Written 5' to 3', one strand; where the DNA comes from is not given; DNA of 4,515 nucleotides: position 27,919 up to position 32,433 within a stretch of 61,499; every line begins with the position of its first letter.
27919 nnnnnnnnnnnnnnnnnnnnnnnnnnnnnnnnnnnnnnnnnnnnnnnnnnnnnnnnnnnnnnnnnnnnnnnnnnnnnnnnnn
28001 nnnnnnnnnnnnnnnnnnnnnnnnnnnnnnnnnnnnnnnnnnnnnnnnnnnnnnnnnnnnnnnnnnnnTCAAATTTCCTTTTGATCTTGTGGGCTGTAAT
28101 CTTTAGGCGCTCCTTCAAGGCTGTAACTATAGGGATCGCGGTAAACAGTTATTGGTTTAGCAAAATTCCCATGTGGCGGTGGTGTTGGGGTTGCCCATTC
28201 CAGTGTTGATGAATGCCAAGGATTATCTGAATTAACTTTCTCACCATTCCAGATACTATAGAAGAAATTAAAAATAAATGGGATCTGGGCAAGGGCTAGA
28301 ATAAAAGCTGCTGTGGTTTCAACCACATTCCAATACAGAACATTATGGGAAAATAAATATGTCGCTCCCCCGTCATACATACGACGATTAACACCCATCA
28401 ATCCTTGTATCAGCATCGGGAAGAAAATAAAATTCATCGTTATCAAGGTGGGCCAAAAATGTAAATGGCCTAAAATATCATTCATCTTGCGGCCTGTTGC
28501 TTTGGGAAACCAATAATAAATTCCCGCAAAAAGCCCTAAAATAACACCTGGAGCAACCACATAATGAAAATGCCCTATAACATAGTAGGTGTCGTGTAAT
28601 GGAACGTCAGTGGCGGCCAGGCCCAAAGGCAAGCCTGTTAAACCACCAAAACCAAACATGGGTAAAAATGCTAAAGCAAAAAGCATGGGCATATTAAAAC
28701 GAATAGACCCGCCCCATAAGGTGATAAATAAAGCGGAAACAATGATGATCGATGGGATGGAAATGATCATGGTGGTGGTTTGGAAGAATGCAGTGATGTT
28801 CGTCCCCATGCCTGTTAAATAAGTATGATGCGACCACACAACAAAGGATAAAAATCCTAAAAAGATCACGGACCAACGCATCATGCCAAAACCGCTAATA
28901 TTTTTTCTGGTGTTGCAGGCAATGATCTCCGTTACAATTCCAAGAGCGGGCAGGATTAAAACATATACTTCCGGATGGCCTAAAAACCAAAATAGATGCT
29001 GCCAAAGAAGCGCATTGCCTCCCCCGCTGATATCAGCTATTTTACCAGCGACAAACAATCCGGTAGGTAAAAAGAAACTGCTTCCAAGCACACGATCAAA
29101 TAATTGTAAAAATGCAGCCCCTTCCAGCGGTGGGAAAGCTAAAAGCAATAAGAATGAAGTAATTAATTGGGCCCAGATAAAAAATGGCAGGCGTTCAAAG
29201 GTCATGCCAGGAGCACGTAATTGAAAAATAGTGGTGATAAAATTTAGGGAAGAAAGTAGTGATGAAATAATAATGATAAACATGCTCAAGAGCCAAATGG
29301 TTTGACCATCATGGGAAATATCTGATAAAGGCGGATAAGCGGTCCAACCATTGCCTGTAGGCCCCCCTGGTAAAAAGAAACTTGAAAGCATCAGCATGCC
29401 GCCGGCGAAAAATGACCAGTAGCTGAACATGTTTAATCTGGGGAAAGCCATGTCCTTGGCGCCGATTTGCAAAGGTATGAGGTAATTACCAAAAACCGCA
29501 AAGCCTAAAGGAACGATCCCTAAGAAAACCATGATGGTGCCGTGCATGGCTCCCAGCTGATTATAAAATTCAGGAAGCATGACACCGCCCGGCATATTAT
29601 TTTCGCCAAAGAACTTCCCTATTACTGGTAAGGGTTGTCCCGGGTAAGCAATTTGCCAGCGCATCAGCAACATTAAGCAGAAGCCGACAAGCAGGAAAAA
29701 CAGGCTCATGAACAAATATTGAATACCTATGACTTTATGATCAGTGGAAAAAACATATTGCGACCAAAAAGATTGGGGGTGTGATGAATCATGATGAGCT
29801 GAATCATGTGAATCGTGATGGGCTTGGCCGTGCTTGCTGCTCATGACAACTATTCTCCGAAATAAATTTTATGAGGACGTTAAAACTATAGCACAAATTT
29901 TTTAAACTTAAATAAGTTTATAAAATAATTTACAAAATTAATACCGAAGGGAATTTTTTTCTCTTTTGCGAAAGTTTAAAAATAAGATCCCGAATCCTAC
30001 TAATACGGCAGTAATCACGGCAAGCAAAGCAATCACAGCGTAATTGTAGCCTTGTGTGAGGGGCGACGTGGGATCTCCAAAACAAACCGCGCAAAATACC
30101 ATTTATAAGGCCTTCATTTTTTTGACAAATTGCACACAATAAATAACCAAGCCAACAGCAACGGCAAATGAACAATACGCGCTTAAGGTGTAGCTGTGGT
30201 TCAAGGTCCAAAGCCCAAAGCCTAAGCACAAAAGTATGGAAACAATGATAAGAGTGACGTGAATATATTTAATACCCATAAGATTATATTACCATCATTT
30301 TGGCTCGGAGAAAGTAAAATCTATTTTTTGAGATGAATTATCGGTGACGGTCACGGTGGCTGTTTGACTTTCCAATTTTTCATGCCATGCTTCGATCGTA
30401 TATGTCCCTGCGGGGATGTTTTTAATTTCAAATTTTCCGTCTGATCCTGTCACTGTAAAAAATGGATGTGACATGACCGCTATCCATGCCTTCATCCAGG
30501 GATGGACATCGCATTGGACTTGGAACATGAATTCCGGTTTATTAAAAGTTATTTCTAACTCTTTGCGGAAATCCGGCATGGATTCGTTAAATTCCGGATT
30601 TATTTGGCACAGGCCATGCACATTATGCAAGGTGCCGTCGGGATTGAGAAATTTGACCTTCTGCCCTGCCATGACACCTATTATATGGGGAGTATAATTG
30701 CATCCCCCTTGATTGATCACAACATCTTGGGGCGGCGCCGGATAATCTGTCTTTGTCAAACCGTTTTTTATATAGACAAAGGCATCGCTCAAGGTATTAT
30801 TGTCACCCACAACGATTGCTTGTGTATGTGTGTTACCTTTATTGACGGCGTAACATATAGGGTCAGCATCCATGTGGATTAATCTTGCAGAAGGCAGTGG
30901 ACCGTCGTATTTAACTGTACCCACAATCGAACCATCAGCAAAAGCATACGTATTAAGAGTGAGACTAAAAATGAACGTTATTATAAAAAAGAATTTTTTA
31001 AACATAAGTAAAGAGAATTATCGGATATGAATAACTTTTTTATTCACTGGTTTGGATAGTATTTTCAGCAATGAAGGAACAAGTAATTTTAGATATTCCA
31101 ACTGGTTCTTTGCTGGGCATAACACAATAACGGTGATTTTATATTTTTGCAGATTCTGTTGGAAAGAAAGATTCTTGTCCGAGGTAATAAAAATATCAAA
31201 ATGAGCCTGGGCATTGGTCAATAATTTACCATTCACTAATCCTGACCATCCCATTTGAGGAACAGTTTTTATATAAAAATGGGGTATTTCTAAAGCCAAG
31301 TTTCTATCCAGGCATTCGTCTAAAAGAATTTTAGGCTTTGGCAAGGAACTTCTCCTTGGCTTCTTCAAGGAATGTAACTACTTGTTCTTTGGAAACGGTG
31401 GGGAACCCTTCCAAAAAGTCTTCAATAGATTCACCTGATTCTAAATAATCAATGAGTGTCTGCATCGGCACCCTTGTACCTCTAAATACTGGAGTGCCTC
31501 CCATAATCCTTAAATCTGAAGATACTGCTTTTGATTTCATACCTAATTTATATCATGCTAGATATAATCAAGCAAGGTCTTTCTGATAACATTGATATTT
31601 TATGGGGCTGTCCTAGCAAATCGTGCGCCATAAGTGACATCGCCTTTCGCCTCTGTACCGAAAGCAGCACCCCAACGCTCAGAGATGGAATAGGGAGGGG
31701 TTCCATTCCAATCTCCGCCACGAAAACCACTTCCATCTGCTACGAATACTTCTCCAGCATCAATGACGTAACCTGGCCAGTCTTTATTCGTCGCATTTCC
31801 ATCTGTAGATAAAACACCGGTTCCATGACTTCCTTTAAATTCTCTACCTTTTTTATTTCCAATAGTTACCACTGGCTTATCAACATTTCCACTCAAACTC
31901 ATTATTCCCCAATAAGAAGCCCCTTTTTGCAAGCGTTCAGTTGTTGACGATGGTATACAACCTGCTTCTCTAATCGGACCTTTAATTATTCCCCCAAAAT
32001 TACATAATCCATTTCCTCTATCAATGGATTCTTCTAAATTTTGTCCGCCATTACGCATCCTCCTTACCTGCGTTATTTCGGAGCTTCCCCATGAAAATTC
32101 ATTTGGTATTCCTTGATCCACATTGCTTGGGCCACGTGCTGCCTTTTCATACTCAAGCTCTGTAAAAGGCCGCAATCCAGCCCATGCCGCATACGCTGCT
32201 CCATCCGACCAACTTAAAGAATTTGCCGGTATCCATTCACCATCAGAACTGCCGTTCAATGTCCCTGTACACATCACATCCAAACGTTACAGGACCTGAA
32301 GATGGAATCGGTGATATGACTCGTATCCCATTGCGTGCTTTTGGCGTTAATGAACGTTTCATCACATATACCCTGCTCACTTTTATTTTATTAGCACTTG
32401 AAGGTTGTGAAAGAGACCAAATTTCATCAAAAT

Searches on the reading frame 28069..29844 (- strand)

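Call 27: search_protein_families(library=pfam, proteins=[window:28069-29844:-], max_evalue=0.00001)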
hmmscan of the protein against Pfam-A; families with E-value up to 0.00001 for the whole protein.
window:28069-29844:- (591 aa): 1 family
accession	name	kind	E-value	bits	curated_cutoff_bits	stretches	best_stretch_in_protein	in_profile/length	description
PF00115.25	COX1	-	1.3e-131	440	34.8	1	39-515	2-436/436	Cytochrome C and Quinol oxidase polypeptide I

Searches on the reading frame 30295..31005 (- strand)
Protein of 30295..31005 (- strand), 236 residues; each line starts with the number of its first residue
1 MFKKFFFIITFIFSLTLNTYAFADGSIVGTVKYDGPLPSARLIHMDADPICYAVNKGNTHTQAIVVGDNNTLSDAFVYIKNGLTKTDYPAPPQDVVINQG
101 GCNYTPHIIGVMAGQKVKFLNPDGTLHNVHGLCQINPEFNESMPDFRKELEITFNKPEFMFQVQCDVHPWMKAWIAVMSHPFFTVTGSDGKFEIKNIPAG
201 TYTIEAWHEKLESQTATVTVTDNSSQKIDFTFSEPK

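Call 27: search_protein_families(library=pfam, proteins=[window:30295-31005:-], max_evalue=0.00001)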
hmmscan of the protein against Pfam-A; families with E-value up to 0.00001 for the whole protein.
window:30295-31005:- (236 aa): 4 families
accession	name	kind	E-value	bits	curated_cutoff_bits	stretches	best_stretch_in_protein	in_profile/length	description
PF13620.12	CarboxypepD_reg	-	1.9e-09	38.1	32.3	1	184-232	32-81/82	Carboxypeptidase regulatory-like domain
PF13715.12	CarbopepD_reg_2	-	2.2e-08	34.4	32.2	1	173-234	17-78/88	CarboxypepD_reg-like domain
PF14686.12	fn3_3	-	3.9e-08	33.4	24.4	1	182-226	27-73/75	Polysaccharide lyase family 4, domain II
PF09430.16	EMC7_beta-sandw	-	3.1e-06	27.8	26.6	1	179-224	18-63/122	ER membrane protein complex subunit 7, beta-sandwich domain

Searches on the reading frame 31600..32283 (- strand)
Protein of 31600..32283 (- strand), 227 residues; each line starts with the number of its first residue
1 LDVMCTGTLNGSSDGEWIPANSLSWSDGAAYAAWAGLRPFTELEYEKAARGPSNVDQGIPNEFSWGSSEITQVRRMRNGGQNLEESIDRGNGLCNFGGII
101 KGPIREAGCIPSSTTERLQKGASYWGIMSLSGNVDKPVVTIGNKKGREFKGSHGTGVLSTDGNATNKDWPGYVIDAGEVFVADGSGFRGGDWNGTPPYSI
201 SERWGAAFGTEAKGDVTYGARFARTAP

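Call 27: search_protein_families(library=pfam, proteins=[window:31600-32283:-], max_evalue=0.00001)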
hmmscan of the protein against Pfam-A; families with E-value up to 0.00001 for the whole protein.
window:31600-32283:- (227 aa): 1 family
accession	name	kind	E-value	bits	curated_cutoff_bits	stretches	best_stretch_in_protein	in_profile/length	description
PF03781.23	FGE-sulfatase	-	2.4e-07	31.1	23.3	1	11-57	84-131/255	Sulfatase-modifying factor enzyme 1-like domain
